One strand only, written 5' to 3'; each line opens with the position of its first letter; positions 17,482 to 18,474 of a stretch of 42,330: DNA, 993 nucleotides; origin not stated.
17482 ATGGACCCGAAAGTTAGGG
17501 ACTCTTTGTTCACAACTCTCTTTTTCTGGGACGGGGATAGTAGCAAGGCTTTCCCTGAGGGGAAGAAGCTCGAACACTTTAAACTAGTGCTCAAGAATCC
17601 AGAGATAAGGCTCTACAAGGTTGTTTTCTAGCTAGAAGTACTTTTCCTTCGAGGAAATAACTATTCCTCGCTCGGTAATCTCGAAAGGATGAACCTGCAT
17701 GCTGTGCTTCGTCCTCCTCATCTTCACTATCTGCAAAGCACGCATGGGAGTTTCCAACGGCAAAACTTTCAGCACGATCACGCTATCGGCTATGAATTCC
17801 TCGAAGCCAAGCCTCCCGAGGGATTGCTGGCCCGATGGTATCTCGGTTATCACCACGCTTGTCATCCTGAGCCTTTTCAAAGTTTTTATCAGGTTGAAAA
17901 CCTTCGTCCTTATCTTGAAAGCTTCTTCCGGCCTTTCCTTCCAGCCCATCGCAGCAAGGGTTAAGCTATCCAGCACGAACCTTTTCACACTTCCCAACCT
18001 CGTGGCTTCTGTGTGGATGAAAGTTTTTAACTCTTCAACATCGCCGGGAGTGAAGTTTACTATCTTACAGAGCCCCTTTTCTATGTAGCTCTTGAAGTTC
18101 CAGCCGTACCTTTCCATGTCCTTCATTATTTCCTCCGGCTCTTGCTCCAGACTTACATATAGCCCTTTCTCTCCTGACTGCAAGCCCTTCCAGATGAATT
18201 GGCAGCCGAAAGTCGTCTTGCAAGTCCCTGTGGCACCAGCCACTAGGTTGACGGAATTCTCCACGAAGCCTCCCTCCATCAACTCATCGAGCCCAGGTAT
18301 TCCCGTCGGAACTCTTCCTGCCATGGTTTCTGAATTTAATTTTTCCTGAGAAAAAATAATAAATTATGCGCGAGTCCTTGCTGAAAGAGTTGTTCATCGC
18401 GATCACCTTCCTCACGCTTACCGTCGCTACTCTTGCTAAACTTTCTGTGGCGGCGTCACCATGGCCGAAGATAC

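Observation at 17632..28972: The two KaiC-like ATPases are close paralogs sharing a distinctive C-terminal 'KMRRT(K/E)HS..HPFEIT..G' motif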

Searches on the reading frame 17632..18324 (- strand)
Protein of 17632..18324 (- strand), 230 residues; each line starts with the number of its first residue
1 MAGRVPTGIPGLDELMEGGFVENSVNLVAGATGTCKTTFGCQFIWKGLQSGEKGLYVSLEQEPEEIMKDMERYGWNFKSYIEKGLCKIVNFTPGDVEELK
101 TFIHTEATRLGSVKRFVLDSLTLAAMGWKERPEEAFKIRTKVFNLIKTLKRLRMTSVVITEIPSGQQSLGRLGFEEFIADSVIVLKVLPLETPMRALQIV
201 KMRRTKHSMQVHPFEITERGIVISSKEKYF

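Call 4: search_protein_families(library=pfam, proteins=[window:17632-18324:-], max_evalue=0.01)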
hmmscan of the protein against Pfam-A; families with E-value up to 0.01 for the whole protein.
window:17632-18324:- (230 aa): 5 families
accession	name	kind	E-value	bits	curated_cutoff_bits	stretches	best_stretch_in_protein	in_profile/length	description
PF06745.19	ATPase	-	9.1e-60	202.3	26.6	1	5-227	1-230/231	KaiC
PF03796.21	DnaB_C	-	0.0013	18.6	27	1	5-70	2-67/255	DnaB-like helicase C terminal domain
PF05625.17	PAXNEB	-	0.0015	18.1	28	0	6-69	20-84/366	PAXNEB protein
PF14417.12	MEDS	-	0.0085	16.4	29.8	0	42-91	19-68/161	MEDS: MEthanogen/methylotroph, DcmR Sensory domain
PF13481.12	AAA_25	-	0.0098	16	27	0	4-73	14-94/195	AAA domain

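Call 8: search_protein_families(library=ncbifam, proteins=[window:17632-18324:-], max_evalue=0.001)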
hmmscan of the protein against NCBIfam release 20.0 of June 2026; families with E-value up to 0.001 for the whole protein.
window:17632-18324:- (230 aa): 12 families
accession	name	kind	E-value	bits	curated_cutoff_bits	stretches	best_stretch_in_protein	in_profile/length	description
TIGR03880.1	KaiC_arch_3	hypoth_equivalog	2e-47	161.6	249.45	1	8-226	1-220/224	KaiC domain-containing protein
NF006799.0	PRK09302.1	equivalog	5.2e-42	144.1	408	1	4-223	12-238/515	circadian clock protein KaiC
TIGR03877.1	thermo_KaiC_1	hypoth_equivalog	2.7e-41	141.7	307.25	2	4-94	3-94/238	KaiC domain-containing protein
TIGR02655.1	circ_KaiC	equivalog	1.3e-29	103.2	546.25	1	4-223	2-228/484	circadian clock protein KaiC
TIGR03881.1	KaiC_arch_4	hypoth_equivalog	1.3e-28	100.2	247.8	1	4-224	2-229/231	KaiC domain-containing protein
NF004723.0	PRK06067.1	subfamily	2.1e-11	43.8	194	1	6-126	17-143/243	flagellar accessory protein FlaH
NF052589.1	ArlH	equivalog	2.7e-08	33.8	215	1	12-225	9-225/229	archaellum protein ArlH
TIGR03878.1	thermo_KaiC_2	hypoth_equivalog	1.1e-07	31.4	232.2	1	18-221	31-251/259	KaiC domain-containing protein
TIGR00416.1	sms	equivalog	3.6e-05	22.7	403.05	1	3-221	74-277/454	DNA repair protein RadA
TIGR02237.1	recomb_radB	equivalog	0.00012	22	172.4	1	12-221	1-209/210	DNA repair and recombination protein RadB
TIGR03600.1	phage_DnaB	exception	0.00078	18.5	498.65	1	5-95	177-263/421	phage replicative helicase, DnaB family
NF004629.0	PRK05973.1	equivalog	0.00082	18.5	156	0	23-80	64-121/237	DNA helicase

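Call 9: find_homologous_proteins(query=window:17632-18324:-)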
Query window:17632-18324:- (230 aa): 438 proteins with E <= 0.001 among 849 candidates; the best 120 are listed.
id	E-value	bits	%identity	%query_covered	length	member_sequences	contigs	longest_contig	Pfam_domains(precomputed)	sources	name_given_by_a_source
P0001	2.8e-148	509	100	100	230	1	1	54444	PF06745.20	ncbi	-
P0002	3.7e-106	372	72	99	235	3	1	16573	PF06745.20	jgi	jgi:KaiC/GvpD/RAD55 family RecA-like ATPase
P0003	5.1e-106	371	72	100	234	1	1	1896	PF06745.20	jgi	jgi:KaiC/GvpD/RAD55 family RecA-like ATPase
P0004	6.0e-105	368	71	98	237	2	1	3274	PF06745.20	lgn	-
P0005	1.3e-103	363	72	99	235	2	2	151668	PF06745.20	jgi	jgi:KaiC/GvpD/RAD55 family RecA-like ATPase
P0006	2.1e-102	359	70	99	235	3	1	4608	PF06745.20,PF13481.13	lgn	-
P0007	2.5e-102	359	69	99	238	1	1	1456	PF06745.20,PF13481.13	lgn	-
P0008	9.6e-85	302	58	97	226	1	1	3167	PF06745.20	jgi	jgi:KaiC/GvpD/RAD55 family RecA-like ATPase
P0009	6.6e-81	289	55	96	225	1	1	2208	PF06745.20,PF13481.13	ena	-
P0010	4.9e-79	283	55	97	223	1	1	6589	PF06745.20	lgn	-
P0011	7.7e-79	282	57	96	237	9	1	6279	PF06745.20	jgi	jgi:KaiC/GvpD/RAD55 family RecA-like ATPase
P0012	2.4e-77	278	55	97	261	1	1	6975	PF06745.20,PF13481.13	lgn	-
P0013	5.2e-76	273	56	97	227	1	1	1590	PF06745.20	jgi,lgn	jgi:circadian clock protein KaiC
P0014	5.4e-76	273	52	96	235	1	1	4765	PF06745.20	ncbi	-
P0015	5.9e-76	273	57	97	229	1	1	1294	PF06745.20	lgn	-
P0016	1.1e-75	272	56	96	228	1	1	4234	PF06745.20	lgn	-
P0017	2.1e-75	271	55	97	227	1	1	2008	PF06745.20,PF13481.13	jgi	-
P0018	3.5e-75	270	50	96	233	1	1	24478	PF06745.20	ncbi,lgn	-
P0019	4.1e-75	270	54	97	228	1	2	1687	PF06745.20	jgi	jgi:KaiC/GvpD/RAD55 family RecA-like ATPase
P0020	4.4e-75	270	55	97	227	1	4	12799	PF06745.20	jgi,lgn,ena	jgi:KaiC/GvpD/RAD55 family RecA-like ATPase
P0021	8.5e-75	269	54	97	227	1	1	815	PF06745.20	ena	-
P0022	1.2e-74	269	55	97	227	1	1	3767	PF06745.20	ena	-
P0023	1.1e-73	266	53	96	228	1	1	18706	PF06745.20,PF13481.13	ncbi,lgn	ncbi:MAG: ATPase domain-containing protein [Candidatus Aenigmatarchaeota archaeon]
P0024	1.2e-73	265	56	97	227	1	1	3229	PF06745.20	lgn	-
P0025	4.6e-73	264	54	96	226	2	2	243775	PF06745.20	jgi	jgi:KaiC/GvpD/RAD55 family RecA-like ATPase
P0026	5.5e-73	263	54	96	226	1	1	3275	PF06745.20,PF13481.13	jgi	jgi:KaiC/GvpD/RAD55 family RecA-like ATPase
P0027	5.6e-73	263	54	97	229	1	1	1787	PF06745.20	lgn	-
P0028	4.5e-72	260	53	97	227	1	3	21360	PF06745.20,PF13481.13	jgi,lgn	-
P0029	4.8e-72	260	52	97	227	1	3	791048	PF06745.20,PF13481.13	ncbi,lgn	-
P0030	5.9e-72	260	51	96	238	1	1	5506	PF06745.20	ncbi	-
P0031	1.1e-71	259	53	98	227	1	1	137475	PF06745.20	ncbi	-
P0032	3.8e-71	257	51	96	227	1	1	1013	PF06745.20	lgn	-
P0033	5.4e-71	257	52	97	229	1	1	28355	PF06745.20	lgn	-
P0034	6.2e-71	257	52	98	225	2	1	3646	PF06745.20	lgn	-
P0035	1.2e-70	256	52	97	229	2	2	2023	PF06745.20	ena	-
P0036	3.3e-70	254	53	97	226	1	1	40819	PF06745.20,PF13481.13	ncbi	-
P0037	3.7e-70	254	51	97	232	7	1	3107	PF06745.20,PF13481.13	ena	-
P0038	4.9e-69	250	52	97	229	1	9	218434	PF06745.20,PF13481.13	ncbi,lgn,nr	ncbi:MAG: ATPase domain-containing protein [Candidatus Aenigmatarchaeota archaeon]|nr:hypothetical p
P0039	8.9e-69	250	51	97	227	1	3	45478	PF06745.20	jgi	jgi:KaiC/GvpD/RAD55 family RecA-like ATPase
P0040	3.5e-68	248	49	97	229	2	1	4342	PF06745.20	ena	-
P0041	3.8e-68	247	50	97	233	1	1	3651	PF06745.20,PF03796.22,PF13481.13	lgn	-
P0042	4.3e-68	247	50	97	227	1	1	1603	PF06745.20,PF13481.13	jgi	jgi:KaiC/GvpD/RAD55 family RecA-like ATPase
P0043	5.0e-68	247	49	97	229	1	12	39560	PF06745.20,PF13481.13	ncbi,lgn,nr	ncbi:MAG: hypothetical protein HYS62_02180 [Candidatus Aenigmarchaeota archaeon]|nr:hypothetical pro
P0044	4.2e-67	244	50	97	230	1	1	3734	PF06745.20,PF13481.13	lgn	-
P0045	5.4e-67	244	49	97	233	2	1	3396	PF06745.20,PF13481.13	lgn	-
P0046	2.0e-66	242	51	97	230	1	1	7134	PF06745.20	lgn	-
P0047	6.4e-66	240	49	97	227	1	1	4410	PF06745.20,PF13481.13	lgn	-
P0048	7.0e-66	240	50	97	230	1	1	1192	PF06745.20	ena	-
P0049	7.4e-66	240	49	97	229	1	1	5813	PF06745.20,PF13481.13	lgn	-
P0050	2.3e-65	238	49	97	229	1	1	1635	PF06745.20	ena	-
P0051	5.9e-65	237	49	97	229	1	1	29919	PF06745.20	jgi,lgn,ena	-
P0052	2.2e-64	235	48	97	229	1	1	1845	PF06745.20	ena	-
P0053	2.4e-64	235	53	97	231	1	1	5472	PF06745.20,PF03796.22,PF23442.2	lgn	-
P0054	3.8e-64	234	52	95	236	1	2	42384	PF06745.20,PF13481.13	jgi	jgi:KaiC/GvpD/RAD55 family RecA-like ATPase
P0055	9.0e-64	233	49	97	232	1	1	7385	PF06745.20,PF13481.13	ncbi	-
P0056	3.8e-63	231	51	97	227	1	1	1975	PF06745.20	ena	-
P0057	5.2e-63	231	52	96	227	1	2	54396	PF06745.20,PF03796.22,PF13481.13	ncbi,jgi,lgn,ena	-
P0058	7.5e-63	230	51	97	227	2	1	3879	PF06745.20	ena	-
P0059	3.5e-62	228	47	97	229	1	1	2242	PF06745.20,PF13481.13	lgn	-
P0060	8.5e-62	227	49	97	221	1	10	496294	PF06745.20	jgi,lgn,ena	jgi:KaiC/GvpD/RAD55 family RecA-like ATPase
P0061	5.8e-61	224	49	99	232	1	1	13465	PF06745.20,PF13481.13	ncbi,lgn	-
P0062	6.2e-61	224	49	96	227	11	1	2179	PF06745.20,PF07088.17,PF13481.13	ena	-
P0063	7.7e-61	224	50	97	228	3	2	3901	PF06745.20,PF13481.13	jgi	jgi:KaiC/GvpD/RAD55 family RecA-like ATPase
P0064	1.9e-60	222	49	97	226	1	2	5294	PF06745.20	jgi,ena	-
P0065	1.9e-60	222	50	96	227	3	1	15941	PF06745.20,PF03796.22,PF13481.13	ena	-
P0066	1.5e-59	219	50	96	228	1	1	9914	PF06745.20,PF13481.13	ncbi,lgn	ncbi:MAG: ATPase domain-containing protein [Candidatus Aenigmatarchaeota archaeon]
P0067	3.7e-59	218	49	96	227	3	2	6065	PF06745.20,PF03796.22,PF23442.2,PF13481.13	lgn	-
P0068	4.0e-59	218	47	97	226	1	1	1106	PF06745.20,PF13481.13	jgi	-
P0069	1.1e-58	216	52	96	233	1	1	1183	PF06745.20,PF03796.22,PF13481.13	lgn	-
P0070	2.8e-58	215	48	97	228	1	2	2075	PF06745.20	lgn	-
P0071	3.5e-58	215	49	97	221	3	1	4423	PF06745.20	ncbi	-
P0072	4.2e-58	215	50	99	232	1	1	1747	PF06745.20,PF13481.13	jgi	jgi:KaiC/GvpD/RAD55 family RecA-like ATPase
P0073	6.2e-58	214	48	96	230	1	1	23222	PF06745.20,PF13481.13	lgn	-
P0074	7.3e-58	214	48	98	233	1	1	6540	PF06745.20,PF13481.13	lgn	-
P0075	7.4e-58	214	49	97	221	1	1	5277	PF06745.20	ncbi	-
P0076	1.1e-57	213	47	97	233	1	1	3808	PF06745.20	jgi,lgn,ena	-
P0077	1.1e-57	213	46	96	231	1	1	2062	PF06745.20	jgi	jgi:KaiC/GvpD/RAD55 family RecA-like ATPase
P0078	1.2e-57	213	46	97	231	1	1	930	PF06745.20,PF13481.13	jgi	-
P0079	1.4e-57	213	49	96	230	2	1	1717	PF06745.20,PF13481.13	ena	-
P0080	1.8e-57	213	48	97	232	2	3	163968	PF06745.20,PF13481.13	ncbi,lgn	ncbi:MAG: ATPase domain-containing protein [Candidatus Aenigmatarchaeota archaeon]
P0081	2.3e-57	212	48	96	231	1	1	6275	PF06745.20,PF03796.22,PF13481.13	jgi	jgi:KaiC/GvpD/RAD55 family RecA-like ATPase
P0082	2.5e-57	212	48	98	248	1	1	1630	PF06745.20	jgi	-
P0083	3.3e-57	212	48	97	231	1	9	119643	PF06745.20,PF13481.13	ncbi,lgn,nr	ncbi:MAG: AAA family ATPase [Candidatus Aenigmarchaeota archaeon]|nr:AAA family ATPase [Candidatus A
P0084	3.4e-57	212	50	96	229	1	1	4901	PF06745.20,PF13481.13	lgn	-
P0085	4.0e-57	211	49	97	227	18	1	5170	PF06745.20,PF13481.13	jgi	jgi:KaiC/GvpD/RAD55 family RecA-like ATPase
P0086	4.8e-57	211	48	97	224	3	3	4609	PF06745.20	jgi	jgi:KaiC/GvpD/RAD55 family RecA-like ATPase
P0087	5.4e-57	211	48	97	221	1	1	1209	PF06745.20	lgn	-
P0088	1.1e-56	210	50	98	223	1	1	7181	PF06745.20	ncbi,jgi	-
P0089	1.2e-56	210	49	97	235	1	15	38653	PF06745.20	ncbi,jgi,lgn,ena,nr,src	ncbi:MAG TPA: ATPase domain-containing protein [archaeon]|nr:ATPase domain-containing protein [archa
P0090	1.4e-56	210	49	97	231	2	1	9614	PF06745.20,PF13481.13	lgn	-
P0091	1.4e-56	210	49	96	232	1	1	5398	PF06745.20,PF13481.13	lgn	-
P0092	1.8e-56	209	49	96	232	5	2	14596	PF06745.20,PF13481.13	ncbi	-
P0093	2.0e-56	209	46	99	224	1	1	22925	PF06745.20,PF13481.13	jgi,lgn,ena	jgi:KaiC/GvpD/RAD55 family RecA-like ATPase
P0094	3.3e-56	208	47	97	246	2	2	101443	PF06745.20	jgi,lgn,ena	-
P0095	3.4e-56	208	50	98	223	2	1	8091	PF06745.20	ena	-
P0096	6.9e-56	207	47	96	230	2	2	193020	PF06745.20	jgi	jgi:KaiC/GvpD/RAD55 family RecA-like ATPase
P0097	7.3e-56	207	45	96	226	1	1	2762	PF06745.20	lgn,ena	-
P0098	1.0e-55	207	48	96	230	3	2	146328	PF06745.20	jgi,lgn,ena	-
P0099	1.5e-55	206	46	97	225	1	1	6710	PF06745.20,PF13481.13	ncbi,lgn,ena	-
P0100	2.0e-55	206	47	96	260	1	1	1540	PF06745.20,PF13481.13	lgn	-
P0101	2.2e-55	206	45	95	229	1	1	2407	PF06745.20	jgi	-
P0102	2.2e-55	206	44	97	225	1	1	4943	PF06745.20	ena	-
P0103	2.6e-55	205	49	96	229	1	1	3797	PF06745.20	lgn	-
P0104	2.7e-55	205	48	96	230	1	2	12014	PF06745.20,PF13481.13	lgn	-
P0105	2.8e-55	205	49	83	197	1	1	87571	PF06745.20,PF13481.13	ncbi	ncbi:MAG: ATPase domain-containing protein, partial [Candidatus Aenigmatarchaeota archaeon]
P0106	4.8e-55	205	45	89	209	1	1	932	PF06745.20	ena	-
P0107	6.4e-55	204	47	97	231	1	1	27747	PF06745.20,PF13481.13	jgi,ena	-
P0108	6.6e-55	204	48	96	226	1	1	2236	PF06745.20,PF05625.18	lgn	-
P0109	7.6e-55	204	48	97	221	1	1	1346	PF06745.20,PF23442.2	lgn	-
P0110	9.1e-55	204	46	96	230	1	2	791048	PF06745.20,PF13481.13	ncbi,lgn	-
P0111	1.3e-54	203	47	96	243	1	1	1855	PF06745.20,PF13481.13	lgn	-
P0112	1.3e-54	203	50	97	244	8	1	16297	PF06745.20,PF03796.22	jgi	jgi:circadian clock protein KaiC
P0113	1.4e-54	203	47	97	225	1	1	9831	PF06745.20,PF03796.22,PF13481.13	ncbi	-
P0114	1.6e-54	203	48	95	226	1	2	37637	PF06745.20,PF13481.13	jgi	jgi:KaiC/GvpD/RAD55 family RecA-like ATPase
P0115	1.6e-54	203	47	96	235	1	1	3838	PF06745.20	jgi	-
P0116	1.8e-54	203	49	96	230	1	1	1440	PF06745.20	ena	-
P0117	1.9e-54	203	47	96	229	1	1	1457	PF06745.20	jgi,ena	-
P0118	2.2e-54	202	48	98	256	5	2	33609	PF06745.20,PF13481.13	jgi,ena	-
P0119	2.6e-54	202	45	97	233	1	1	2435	PF06745.20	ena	-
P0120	3.1e-54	202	47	95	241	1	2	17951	PF06745.20,PF13481.13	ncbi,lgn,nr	ncbi:MAG: AAA family ATPase [Candidatus Aenigmarchaeota archaeon]|nr:AAA family ATPase [Candidatus A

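Call 12: find_encoding_contigs(protein=P0005, flank=10000, max_places=3)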
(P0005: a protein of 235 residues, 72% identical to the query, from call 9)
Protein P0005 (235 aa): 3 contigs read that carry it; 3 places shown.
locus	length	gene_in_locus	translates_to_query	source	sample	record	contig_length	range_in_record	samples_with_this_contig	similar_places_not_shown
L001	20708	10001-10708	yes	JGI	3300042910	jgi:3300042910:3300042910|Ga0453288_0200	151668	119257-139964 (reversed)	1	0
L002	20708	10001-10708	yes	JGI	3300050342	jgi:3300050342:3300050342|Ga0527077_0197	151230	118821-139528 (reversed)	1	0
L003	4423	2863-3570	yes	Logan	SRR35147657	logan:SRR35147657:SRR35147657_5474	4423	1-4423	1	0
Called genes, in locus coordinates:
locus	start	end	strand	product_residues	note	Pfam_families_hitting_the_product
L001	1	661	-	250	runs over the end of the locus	PF03796:DnaB_C (weak), PF05625:PAXNEB (faint), PF06745:ATPase, PF13481:AAA_25 (weak), PF23442:DUF7125 (faint)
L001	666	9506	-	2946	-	PF19077:Big_13 (faint), PF13750:Big_3_3 (faint)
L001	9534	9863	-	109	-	PF01909:NTP_transf_2, PF18765:Polbeta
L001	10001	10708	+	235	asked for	PF06745:ATPase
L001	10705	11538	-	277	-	PF03477:ATP-cone (faint), PF22357:AF1548-like_C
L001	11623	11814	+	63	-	-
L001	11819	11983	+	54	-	-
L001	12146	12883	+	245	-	PF01656:CbiA, PF02374:ArsA_ATPase (faint), PF06564:CBP_BcsQ, PF10609:ParA, PF13614:AAA_31, PF00142:Fer4_NifH (weak), PF10609:ParA (weak), PF13500:AAA_26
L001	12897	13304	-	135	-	PF01850:PIN, PF16289:PIN_12 (weak)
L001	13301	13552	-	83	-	PF04014:MazE_antitoxin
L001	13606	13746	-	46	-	-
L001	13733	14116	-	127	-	PF18765:Polbeta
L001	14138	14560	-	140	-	PF13470:PIN_3, PF01850:PIN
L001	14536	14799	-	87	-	PF04014:MazE_antitoxin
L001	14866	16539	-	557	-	PF03483:B3_4, PF03484:B5, PF01409:tRNA-synt_2d (weak), PF17759:tRNA_synthFbeta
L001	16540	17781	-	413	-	PF01409:tRNA-synt_2d, PF00152:tRNA-synt_2 (faint)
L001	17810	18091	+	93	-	PF01868:RNase_P-MRP_p29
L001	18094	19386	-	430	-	PF13506:Glyco_transf_21 (weak), PF00535:Glycos_transf_2, PF10111:Glyco_tranf_2_2, PF13641:Glyco_tranf_2_3, PF13632:Glyco_trans_2_3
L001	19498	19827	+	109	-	PF00366:Ribosomal_S17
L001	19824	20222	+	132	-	PF00238:Ribosomal_L14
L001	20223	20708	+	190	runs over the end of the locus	PF00753:Lactamase_B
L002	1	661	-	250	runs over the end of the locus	PF03796:DnaB_C (weak), PF05625:PAXNEB (faint), PF06745:ATPase, PF13481:AAA_25 (weak), PF23442:DUF7125 (faint)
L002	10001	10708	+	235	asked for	PF06745:ATPase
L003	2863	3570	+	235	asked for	PF06745:ATPase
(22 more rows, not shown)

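Call 14: find_encoding_contigs(protein=P0029, flank=10000, max_places=1)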
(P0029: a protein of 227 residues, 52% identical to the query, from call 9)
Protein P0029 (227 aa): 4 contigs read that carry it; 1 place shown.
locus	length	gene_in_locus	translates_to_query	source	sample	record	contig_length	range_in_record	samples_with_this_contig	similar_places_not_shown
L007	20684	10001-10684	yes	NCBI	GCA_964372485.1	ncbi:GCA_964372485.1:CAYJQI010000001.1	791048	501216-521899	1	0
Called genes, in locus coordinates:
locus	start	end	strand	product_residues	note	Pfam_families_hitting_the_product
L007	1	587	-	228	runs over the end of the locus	PF00702:Hydrolase, PF13419:HAD_2, PF13242:Hydrolase_like (weak)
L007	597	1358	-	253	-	PF00483:NTP_transferase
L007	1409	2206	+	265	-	PF11345:DUF3147 (weak)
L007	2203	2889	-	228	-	-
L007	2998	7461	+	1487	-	-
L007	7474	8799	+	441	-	-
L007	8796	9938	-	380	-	-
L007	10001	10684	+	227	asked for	PF06745:ATPase, PF13481:AAA_25 (weak)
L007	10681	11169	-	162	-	PF04079:SMC_ScpB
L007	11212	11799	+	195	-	-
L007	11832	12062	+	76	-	-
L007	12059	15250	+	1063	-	PF07676:PD40 (faint), PF26550:Tricorn_2nd (faint), PF26549:Tricorn_N (weak)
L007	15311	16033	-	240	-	PF02616:SMC_ScpA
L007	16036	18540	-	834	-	PF02463:SMC_N, PF13175:AAA_15, PF13476:AAA_23, PF13555:AAA_29 (weak), PF13304:AAA_21 (weak), PF06470:SMC_hinge, PF13304:AAA_21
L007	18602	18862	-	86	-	PF04010:DUF357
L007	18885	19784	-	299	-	PF00892:EamA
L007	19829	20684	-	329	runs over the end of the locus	PF01380:SIS (weak), PF10432:bact-PGI_C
